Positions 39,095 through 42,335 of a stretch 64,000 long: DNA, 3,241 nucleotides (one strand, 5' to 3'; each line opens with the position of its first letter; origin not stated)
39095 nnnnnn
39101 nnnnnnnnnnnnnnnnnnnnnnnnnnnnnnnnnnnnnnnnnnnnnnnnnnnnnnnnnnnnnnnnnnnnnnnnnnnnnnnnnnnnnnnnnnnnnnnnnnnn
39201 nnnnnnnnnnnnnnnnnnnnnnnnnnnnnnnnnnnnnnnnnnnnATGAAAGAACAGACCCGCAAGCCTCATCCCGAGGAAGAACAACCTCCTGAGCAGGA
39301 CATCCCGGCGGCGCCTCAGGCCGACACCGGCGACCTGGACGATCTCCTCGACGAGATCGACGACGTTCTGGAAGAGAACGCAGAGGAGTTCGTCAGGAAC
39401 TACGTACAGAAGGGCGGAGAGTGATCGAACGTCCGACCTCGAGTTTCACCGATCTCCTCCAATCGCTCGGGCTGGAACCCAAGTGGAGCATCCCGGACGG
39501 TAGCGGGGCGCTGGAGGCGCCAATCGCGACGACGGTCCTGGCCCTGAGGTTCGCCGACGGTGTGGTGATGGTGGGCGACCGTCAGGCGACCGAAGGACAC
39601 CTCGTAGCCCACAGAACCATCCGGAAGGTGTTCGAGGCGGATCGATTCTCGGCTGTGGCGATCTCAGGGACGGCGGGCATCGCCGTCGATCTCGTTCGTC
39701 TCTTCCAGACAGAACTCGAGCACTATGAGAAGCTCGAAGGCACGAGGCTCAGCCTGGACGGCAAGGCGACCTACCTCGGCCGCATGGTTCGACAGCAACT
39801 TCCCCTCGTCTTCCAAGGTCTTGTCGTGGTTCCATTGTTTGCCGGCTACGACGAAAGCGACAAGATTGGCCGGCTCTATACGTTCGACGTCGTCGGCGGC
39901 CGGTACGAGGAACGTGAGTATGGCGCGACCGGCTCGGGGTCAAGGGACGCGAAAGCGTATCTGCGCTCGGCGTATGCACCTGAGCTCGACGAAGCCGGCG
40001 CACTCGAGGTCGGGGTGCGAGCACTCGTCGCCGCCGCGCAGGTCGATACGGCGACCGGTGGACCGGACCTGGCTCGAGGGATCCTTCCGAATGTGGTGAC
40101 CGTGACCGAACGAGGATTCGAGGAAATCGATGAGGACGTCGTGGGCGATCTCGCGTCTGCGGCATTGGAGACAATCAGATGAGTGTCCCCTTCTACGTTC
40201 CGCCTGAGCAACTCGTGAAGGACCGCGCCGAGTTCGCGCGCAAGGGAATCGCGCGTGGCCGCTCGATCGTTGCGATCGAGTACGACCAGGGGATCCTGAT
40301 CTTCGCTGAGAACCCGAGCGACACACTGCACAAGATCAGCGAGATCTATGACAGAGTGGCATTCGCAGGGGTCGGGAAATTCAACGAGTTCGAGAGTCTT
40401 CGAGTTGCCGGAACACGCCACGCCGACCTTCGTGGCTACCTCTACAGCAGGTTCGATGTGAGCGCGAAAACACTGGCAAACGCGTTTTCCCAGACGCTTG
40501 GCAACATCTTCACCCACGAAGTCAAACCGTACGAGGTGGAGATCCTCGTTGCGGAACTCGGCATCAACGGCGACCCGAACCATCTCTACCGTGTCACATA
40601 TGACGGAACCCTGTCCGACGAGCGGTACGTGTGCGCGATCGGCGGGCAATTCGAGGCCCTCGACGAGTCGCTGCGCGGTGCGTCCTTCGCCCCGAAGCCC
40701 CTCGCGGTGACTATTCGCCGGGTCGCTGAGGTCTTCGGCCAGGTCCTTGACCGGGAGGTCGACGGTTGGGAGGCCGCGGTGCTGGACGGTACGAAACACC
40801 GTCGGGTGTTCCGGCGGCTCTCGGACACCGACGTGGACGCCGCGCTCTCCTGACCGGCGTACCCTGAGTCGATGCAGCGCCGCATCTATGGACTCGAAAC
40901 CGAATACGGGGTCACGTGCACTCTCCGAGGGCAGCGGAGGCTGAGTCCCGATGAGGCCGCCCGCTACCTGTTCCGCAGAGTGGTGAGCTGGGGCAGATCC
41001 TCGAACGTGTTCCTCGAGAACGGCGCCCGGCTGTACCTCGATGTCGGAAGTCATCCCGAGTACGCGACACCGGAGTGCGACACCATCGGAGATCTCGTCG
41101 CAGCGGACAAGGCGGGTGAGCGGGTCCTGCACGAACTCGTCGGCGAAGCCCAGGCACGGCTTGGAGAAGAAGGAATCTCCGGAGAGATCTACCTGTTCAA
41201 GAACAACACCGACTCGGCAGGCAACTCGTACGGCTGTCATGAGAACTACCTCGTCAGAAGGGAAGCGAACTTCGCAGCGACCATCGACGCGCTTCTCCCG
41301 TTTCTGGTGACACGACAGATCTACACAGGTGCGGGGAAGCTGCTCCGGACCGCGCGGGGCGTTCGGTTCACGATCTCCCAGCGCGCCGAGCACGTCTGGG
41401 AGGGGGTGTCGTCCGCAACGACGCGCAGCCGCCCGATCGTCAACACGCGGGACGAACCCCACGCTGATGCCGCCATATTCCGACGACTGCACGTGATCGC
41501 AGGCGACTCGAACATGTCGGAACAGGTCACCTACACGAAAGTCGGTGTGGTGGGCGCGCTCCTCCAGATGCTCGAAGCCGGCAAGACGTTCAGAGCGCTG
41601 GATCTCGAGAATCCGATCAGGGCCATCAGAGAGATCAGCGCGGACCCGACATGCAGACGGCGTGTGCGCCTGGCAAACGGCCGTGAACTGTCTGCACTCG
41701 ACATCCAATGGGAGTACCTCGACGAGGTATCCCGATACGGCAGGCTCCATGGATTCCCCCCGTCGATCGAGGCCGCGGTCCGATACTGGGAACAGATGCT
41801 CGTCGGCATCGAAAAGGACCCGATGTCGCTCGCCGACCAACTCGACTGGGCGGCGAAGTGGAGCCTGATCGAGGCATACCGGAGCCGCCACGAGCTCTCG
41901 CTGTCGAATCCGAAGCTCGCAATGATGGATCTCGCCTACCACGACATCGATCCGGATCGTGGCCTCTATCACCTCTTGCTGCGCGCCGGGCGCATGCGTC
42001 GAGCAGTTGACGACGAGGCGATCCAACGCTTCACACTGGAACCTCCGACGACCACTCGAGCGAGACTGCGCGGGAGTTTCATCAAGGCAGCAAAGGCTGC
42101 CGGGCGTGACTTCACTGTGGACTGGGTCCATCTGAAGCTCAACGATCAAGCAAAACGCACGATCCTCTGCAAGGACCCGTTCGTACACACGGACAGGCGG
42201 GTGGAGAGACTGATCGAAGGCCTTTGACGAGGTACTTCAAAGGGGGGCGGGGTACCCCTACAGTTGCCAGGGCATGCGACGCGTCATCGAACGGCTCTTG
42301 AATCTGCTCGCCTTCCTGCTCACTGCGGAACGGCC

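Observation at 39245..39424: Pup gene hidden from the ORF track, with a GGE terminus while Dop is retained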

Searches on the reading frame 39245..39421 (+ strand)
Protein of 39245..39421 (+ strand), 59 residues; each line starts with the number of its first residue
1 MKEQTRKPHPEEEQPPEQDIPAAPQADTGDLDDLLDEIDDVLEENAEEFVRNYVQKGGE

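Call 9: search_protein_families(library=pfam, proteins=[window:39245-39421:+], max_evalue=0.01)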
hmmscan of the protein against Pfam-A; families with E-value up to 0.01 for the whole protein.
window:39245-39421:+ (59 aa): 1 family
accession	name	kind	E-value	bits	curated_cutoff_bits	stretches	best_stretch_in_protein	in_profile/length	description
PF05639.16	Pup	-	2.3e-20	73.7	27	1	6-59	11-69/69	Pup-like protein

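Call 10: search_protein_families(library=ncbifam, proteins=[window:39245-39421:+], max_evalue=0.01)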
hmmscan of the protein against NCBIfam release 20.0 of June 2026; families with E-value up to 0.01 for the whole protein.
window:39245-39421:+ (59 aa): 1 family
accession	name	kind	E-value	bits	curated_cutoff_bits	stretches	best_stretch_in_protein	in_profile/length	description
TIGR03687.1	pupylate_cterm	equivalog_domain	7.9e-20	70.6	41.45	1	28-59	2-33/33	ubiquitin-like protein Pup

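Call 11: find_homologous_proteins(query=window:39245-39421:+, max_evalue=0.001)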
Query seq(59 aa) (59 aa): 3562 proteins with E <= 0.001 among 3566 candidates; the best 120 are listed.
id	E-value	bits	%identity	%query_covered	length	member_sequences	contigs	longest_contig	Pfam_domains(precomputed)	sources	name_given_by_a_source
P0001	2.3e-30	121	100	100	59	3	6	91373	PF05639.17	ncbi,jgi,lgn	jgi:ubiquitin-like protein Pup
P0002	1.7e-26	109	90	100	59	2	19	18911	PF05639.17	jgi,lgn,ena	jgi:ubiquitin-like protein Pup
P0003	4.8e-26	107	90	100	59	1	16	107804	PF05639.17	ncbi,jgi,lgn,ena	jgi:ubiquitin-like protein Pup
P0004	1.6e-24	102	86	100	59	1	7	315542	PF05639.17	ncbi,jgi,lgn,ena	ncbi:MAG: ubiquitin-like protein Pup [Acidimicrobiia bacterium]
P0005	4.3e-20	88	77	100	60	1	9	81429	PF05639.17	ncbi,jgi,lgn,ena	jgi:ubiquitin-like protein Pup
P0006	7.2e-20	88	80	100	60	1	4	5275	PF05639.17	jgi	jgi:prokaryotic ubiquitin-like protein Pup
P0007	2.1e-19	86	72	100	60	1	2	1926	PF05639.17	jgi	jgi:ubiquitin-like protein Pup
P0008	2.1e-18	83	80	100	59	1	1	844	PF05639.17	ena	-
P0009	2.5e-18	83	77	100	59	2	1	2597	PF05639.17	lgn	-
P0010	1.2e-16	78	72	100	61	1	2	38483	PF05639.17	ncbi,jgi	jgi:prokaryotic ubiquitin-like protein Pup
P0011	4.8e-16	76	66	100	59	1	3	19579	PF05639.17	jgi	jgi:ubiquitin-like protein Pup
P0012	1.2e-13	68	67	95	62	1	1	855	PF05639.17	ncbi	-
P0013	1.4e-13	68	61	100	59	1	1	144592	PF05639.17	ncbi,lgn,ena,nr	ncbi:MAG: ubiquitin-like protein Pup [Gammaproteobacteria bacterium]|nr:ubiquitin-like protein Pup [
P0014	1.1e-12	65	65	95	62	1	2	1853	PF05639.17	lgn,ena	-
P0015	1.4e-12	65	65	95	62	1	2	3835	PF05639.17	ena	-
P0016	1.6e-12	65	63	95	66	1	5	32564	PF05639.17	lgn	-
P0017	2.3e-12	64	61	98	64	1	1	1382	PF05639.17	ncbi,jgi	jgi:ubiquitin-like protein Pup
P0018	3.2e-12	64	90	53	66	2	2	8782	PF05639.17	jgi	jgi:ubiquitin-like protein Pup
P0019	3.3e-12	64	63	98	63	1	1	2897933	PF05639.17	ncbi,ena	-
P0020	3.9e-12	64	64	98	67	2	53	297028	PF05639.17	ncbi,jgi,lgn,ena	ncbi:MAG: ubiquitin-like protein Pup [Acidimicrobiales bacterium]|jgi:ubiquitin-like protein Pup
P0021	4.0e-12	63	63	98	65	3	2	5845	PF05639.17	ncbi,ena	-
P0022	4.0e-12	63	61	98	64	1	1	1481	PF05639.17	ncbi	-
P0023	4.3e-12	63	65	98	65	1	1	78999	PF05639.17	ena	-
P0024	4.6e-12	63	62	98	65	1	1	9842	PF05639.17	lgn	-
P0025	5.0e-12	63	61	98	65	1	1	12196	PF05639.17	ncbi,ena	-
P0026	5.4e-12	63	63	98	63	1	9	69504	PF05639.17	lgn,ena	-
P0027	6.8e-12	63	61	98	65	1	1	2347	PF05639.17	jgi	jgi:ubiquitin-like protein Pup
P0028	7.6e-12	63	90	53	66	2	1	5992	PF05639.17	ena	-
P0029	8.4e-12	62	61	98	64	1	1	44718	PF05639.17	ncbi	-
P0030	9.3e-12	62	59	98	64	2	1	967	PF05639.17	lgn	-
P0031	9.8e-12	62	61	98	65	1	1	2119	PF05639.17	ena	-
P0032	1.0e-11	62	61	98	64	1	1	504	PF05639.17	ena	-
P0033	1.1e-11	62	63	98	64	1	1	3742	PF05639.17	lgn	-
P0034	1.1e-11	62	57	98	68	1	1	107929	PF05639.17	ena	-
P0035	1.2e-11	62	62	98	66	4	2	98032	PF05639.17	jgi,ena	jgi:ubiquitin-like protein Pup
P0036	1.2e-11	62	62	98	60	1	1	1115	PF05639.17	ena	-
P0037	1.2e-11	62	60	98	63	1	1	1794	PF05639.17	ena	-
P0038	1.2e-11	62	60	98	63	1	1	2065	PF05639.17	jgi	jgi:ubiquitin-like protein Pup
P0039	1.3e-11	62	64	98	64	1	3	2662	PF05639.17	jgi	jgi:ubiquitin-like protein Pup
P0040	1.3e-11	62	59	100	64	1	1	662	PF05639.17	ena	-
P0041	1.3e-11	62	63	92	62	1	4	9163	PF05639.17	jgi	jgi:ubiquitin-like protein Pup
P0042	1.4e-11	62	66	98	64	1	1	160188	PF05639.17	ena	-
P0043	1.4e-11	62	62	98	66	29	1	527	PF05639.17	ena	-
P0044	1.4e-11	62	63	93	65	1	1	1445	PF05639.17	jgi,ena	-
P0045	1.5e-11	62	90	53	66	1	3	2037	PF05639.17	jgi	jgi:ubiquitin-like protein Pup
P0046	1.6e-11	62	62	98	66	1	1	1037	PF05639.17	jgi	jgi:prokaryotic ubiquitin-like protein Pup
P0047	1.8e-11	61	93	49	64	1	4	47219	PF05639.17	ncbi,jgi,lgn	-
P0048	1.9e-11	61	60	98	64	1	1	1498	PF05639.17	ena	-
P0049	2.0e-11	61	90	53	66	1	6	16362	PF05639.17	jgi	jgi:ubiquitin-like protein Pup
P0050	2.1e-11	61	65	98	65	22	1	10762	PF05639.17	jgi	jgi:ubiquitin-like protein Pup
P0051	2.2e-11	61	60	98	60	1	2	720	PF05639.17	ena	-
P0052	2.2e-11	61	95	34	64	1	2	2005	PF05639.17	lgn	-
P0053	2.2e-11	61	100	29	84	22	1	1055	PF05639.17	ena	-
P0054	2.3e-11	61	61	98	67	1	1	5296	PF05639.17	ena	-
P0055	2.3e-11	61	82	29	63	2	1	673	PF05639.17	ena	-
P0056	2.3e-11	61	59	98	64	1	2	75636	PF05639.17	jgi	-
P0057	2.3e-11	61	95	34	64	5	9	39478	PF05639.17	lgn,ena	-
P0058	2.4e-11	61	60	95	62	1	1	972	PF05639.17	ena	-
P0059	2.5e-11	61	95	34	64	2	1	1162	PF05639.17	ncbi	-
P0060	2.6e-11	61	100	32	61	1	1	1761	PF05639.17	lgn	-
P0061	2.7e-11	61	87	39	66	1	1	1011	PF05639.17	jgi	jgi:ubiquitin-like protein Pup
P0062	2.8e-11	61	60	98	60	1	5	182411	PF05639.17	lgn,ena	-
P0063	2.8e-11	61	66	98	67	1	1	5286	PF05639.17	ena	-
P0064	2.9e-11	61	85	58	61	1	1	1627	PF05639.17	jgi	jgi:ubiquitin-like protein Pup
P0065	2.9e-11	61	59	98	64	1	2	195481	PF05639.17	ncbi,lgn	ncbi:MAG: ubiquitin-like protein Pup [Actinomycetota bacterium]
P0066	3.0e-11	61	93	51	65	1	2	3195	PF05639.17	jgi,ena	-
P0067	3.0e-11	61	59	98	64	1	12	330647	PF05639.17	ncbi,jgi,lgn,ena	ncbi:MAG: ubiquitin-like protein Pup [Acidimicrobiales bacterium]|jgi:ubiquitin-like protein Pup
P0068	3.0e-11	61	60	98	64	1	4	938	PF05639.17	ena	-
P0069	3.1e-11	61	63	98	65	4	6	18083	PF05639.17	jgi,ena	jgi:ubiquitin-like protein Pup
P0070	3.2e-11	61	60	98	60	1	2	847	PF05639.17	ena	-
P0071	3.3e-11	61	61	98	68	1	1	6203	PF05639.17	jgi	jgi:prokaryotic ubiquitin-like protein Pup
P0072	3.4e-11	61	60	98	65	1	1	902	PF05639.17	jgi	jgi:ubiquitin-like protein Pup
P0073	3.4e-11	61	58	98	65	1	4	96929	PF05639.17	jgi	jgi:ubiquitin-like protein Pup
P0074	3.5e-11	61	63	98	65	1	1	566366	PF05639.17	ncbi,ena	-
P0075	3.5e-11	61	63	98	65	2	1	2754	PF05639.17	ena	-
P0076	3.6e-11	61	57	98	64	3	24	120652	PF05639.17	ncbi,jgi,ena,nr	ncbi:MAG: ubiquitin-like protein Pup [Actinomycetota bacterium]|jgi:ubiquitin-like protein Pup|nr:ub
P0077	3.7e-11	60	87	39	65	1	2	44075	PF05639.17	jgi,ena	jgi:ubiquitin-like protein Pup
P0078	3.8e-11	60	59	98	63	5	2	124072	PF05639.17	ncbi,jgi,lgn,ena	-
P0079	4.0e-11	60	63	95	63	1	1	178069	PF05639.17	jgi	jgi:ubiquitin-like protein Pup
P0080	4.0e-11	60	57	98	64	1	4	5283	PF05639.17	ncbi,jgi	jgi:ubiquitin-like protein Pup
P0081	4.0e-11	60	61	98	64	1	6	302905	PF05639.17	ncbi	ncbi:MAG: ubiquitin-like protein Pup [Acidimicrobiales bacterium]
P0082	4.1e-11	60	60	98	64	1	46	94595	PF05639.17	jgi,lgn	jgi:ubiquitin-like protein Pup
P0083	4.1e-11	60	60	98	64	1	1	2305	PF05639.17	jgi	jgi:ubiquitin-like protein Pup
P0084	4.1e-11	60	51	98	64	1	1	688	PF05639.17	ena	-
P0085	4.1e-11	60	60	95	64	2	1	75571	PF05639.17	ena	-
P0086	4.1e-11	60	62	98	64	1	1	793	PF05639.17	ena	-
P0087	4.1e-11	60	71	81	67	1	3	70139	PF05639.17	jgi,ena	jgi:ubiquitin-like protein Pup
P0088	4.1e-11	60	50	98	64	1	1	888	PF05639.17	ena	-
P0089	4.3e-11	60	58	98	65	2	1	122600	PF05639.17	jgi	jgi:ubiquitin-like protein Pup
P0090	4.4e-11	60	96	39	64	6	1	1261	PF05639.17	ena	-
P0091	4.6e-11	60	57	98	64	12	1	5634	PF05639.17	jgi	jgi:prokaryotic ubiquitin-like protein Pup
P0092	4.6e-11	60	95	34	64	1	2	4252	PF05639.17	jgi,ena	-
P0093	4.7e-11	60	63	95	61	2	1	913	PF05639.17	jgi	jgi:prokaryotic ubiquitin-like protein Pup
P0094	4.8e-11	60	59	98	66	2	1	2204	PF05639.17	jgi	jgi:ubiquitin-like protein Pup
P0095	4.8e-11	60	57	98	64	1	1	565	PF05639.17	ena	-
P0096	4.8e-11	60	60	98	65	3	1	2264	PF05639.17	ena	-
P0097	4.8e-11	60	57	98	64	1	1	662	PF05639.17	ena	-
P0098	4.9e-11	60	59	98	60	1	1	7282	PF05639.17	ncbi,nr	ncbi:MAG: ubiquitin-like protein Pup [Acidimicrobiia bacterium]|nr:ubiquitin-like protein Pup [Acidi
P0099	4.9e-11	60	93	51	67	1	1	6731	PF05639.17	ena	-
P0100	4.9e-11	60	59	98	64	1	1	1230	PF05639.17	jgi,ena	jgi:ubiquitin-like protein Pup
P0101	5.0e-11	60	59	98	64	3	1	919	PF05639.17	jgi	-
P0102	5.1e-11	60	63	98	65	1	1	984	PF05639.17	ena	-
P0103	5.2e-11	60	60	98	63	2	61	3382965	PF05639.17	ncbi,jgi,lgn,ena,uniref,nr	ncbi:MAG: ubiquitin-like protein Pup [Acidimicrobiaceae bacterium]|uniref:ubiquitin-like protein Pup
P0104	5.3e-11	60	62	98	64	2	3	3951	PF05639.17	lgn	-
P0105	5.3e-11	60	58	98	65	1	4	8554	PF05639.17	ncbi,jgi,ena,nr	ncbi:MAG TPA: ubiquitin-like protein Pup [Acidimicrobiales bacterium]|nr:ubiquitin-like protein Pup 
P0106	5.3e-11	60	60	98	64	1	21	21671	PF05639.17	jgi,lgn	jgi:ubiquitin-like protein Pup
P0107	5.3e-11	60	63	98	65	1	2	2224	PF05639.17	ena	-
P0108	5.4e-11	60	48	98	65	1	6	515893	PF05639.17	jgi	jgi:ubiquitin-like protein Pup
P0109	6.0e-11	60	59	98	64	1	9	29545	PF05639.17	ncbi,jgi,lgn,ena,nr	ncbi:MAG TPA: ubiquitin-like protein Pup [Acidimicrobiales bacterium]|jgi:ubiquitin-like protein Pup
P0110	6.1e-11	60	60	98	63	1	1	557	PF05639.17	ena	-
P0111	6.1e-11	60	59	98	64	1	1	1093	PF05639.17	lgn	-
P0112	6.1e-11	60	95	34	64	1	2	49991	PF05639.17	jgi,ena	-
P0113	6.1e-11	60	59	98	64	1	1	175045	PF05639.17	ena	-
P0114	6.2e-11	60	61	98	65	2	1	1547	PF05639.17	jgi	jgi:ubiquitin-like protein Pup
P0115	6.2e-11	60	64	98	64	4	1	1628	PF05639.17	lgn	-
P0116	6.2e-11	60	63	98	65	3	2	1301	PF05639.17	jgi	jgi:ubiquitin-like protein Pup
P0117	6.3e-11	60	48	98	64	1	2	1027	PF05639.17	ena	-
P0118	6.3e-11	60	62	98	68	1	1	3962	PF05639.17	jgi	jgi:prokaryotic ubiquitin-like protein Pup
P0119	6.5e-11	60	61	98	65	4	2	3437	PF05639.17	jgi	jgi:ubiquitin-like protein Pup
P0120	6.5e-11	60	63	98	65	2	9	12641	PF05639.17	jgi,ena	jgi:ubiquitin-like protein Pup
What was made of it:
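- There are 3562 homologues at E <= 0.001 (call 11).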

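Call 21: find_encoding_contigs(protein=P0001, flank=4000, max_places=6)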
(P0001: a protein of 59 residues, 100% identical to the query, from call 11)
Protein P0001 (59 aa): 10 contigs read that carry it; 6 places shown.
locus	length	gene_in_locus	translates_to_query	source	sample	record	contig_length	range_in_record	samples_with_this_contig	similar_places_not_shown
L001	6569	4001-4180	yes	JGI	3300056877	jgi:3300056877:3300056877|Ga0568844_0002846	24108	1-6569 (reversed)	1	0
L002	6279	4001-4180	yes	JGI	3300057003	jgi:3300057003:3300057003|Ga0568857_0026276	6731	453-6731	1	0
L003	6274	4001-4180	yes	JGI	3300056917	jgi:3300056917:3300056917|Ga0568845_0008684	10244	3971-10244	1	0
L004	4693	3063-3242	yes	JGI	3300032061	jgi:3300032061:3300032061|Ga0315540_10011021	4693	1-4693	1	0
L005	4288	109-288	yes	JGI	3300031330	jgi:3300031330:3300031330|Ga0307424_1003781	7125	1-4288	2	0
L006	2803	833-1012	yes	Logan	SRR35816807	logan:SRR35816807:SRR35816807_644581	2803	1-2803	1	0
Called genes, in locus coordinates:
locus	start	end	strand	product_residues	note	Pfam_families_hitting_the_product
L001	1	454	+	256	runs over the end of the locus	PF14801:TrmI-like_N, PF21985:TR61B_FKBP-like (weak), PF01135:PCMT, PF08704:GCD14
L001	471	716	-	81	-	PF13459:Fer4_15, PF13370:Fer4_13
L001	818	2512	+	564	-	PF13191:AAA_16 (faint), PF17758:Prot_ATP_ID_OB_N, PF16450:Prot_ATP_ID_OB_C, PF00004:AAA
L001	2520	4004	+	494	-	PF03136:Pup_ligase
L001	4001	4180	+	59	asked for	PF05639:Pup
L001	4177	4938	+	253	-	PF00227:Proteasome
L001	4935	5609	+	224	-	PF00227:Proteasome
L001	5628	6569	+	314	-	?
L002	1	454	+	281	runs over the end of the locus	PF14801:TrmI-like_N, PF21985:TR61B_FKBP-like (faint), PF01135:PCMT, PF08704:GCD14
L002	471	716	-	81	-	PF13459:Fer4_15, PF13370:Fer4_13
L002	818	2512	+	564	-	PF13191:AAA_16 (faint), PF17758:Prot_ATP_ID_OB_N, PF16450:Prot_ATP_ID_OB_C, PF00004:AAA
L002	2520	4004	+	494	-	PF03136:Pup_ligase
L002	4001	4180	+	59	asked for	PF05639:Pup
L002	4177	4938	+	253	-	PF00227:Proteasome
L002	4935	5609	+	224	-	PF00227:Proteasome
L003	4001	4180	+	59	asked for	PF05639:Pup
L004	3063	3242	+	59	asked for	PF05639:Pup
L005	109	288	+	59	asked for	PF05639:Pup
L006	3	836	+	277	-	?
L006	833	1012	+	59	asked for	PF05639:Pup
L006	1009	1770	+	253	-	PF00227:Proteasome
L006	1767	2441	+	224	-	PF00227:Proteasome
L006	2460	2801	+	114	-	?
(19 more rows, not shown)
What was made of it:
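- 37764..39248 (+): dop, the depupylase/deamidase (494 aa). The mechanical ORF starting at 37542 over-extends it by 74 codons into mpa. JGI gene calls give the same 494-aa product (call 21).
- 39421..40182 (+): prcB, the 20S proteasome beta subunit with propeptide (253 aa). The same 253-aa gene is called in L001-L006 (call 21).
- Closest known: Pup-proteasome loci of other Acidimicrobiia MAGs. Same: They carry the nearest Pup homologues (up to 90% identity) with the same operon layout (calls 11, 21).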

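Call 27: list_cluster_members(proteins=[P0001])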
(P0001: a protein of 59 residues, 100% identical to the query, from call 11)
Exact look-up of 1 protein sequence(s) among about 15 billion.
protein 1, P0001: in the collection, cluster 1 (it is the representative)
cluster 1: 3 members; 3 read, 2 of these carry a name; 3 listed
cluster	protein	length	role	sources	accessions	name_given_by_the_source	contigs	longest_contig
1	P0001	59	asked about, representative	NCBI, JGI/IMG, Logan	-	ubiquitin-like protein Pup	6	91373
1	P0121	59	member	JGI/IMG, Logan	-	ubiquitin-like protein Pup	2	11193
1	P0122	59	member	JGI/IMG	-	-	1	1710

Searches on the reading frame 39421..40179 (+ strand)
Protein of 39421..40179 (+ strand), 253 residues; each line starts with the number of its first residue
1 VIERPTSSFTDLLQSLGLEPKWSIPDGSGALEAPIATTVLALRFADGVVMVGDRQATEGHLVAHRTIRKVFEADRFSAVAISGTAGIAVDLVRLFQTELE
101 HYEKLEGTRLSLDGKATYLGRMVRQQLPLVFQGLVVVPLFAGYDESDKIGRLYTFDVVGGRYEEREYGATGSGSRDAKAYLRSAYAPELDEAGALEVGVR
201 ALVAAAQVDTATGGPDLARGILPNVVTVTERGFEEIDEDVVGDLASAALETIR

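Call 9: search_protein_families(library=pfam, proteins=[window:39421-40179:+], max_evalue=0.01)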
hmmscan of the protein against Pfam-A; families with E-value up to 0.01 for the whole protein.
window:39421-40179:+ (253 aa): 1 family
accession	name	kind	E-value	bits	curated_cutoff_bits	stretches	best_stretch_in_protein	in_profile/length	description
PF00227.31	Proteasome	-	3.5e-34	118.5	22.4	1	36-214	4-182/189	Proteasome subunit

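Call 10: search_protein_families(library=ncbifam, proteins=[window:39421-40179:+], max_evalue=0.01)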
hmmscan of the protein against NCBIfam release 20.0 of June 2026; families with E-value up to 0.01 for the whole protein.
window:39421-40179:+ (253 aa): 7 families
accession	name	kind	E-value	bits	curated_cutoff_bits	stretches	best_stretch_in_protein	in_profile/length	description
TIGR03690.1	20S_bact_beta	equivalog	7e-83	277.7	191.9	1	33-250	2-219/222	proteasome subunit beta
TIGR03634.1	arc_protsome_B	equivalog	5.9e-33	114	224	1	37-214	2-173/185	archaeal proteasome endopeptidase complex subunit beta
NF003075.0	PRK03996.1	subfamily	6.5e-12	45.3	219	1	36-244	36-235/248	archaeal proteasome endopeptidase complex subunit alpha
TIGR03633.1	arc_protsome_A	equivalog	1.6e-11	44.1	287.35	1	36-238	29-222/230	archaeal proteasome endopeptidase complex subunit alpha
NF003964.0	PRK05456.1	equivalog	2.5e-06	27.3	137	1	36-102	7-74/179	ATP-dependent protease subunit HslV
TIGR03692.1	ATP_dep_HslV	equivalog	1.6e-05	24.7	157.75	1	37-121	1-80/171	HslVU peptidase proteolytic subunit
TIGR03691.1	20S_bact_alpha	equivalog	0.00044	19.8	139.05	1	38-209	29-193/229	proteasome subunit alpha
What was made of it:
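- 39421..40182 (+): TIGR03690 at 277.7 bits against a cut-off of 191.9 (call 10).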

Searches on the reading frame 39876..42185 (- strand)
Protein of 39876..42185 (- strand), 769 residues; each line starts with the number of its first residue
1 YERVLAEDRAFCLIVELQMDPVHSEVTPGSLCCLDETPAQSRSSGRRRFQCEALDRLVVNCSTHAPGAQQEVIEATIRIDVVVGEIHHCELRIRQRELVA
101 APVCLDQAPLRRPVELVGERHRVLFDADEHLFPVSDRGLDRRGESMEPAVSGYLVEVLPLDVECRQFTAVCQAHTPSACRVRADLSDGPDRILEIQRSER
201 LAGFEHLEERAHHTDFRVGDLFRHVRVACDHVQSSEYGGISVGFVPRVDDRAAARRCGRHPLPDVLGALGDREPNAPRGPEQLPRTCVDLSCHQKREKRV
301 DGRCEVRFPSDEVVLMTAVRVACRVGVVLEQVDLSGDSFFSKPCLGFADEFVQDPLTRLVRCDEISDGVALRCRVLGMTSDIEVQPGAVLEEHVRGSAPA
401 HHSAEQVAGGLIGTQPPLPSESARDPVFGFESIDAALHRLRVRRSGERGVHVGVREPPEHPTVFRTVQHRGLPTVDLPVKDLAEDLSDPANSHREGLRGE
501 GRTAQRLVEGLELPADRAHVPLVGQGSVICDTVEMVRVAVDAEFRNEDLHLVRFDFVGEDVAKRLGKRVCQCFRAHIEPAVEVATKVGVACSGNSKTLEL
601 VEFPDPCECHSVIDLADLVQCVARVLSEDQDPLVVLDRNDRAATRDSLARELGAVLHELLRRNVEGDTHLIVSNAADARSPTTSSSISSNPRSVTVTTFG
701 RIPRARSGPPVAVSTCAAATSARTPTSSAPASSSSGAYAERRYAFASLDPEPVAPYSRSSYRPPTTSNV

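Call 32: search_protein_families(library=pfam, proteins=[window:39876-42185:-], max_evalue=0.001)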
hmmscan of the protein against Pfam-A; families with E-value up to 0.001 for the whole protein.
window:39876-42185:- (769 aa): 0 families
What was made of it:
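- One example is the 770-aa antisense ORF at 39876-42188, which has no Pfam hit (call 32).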
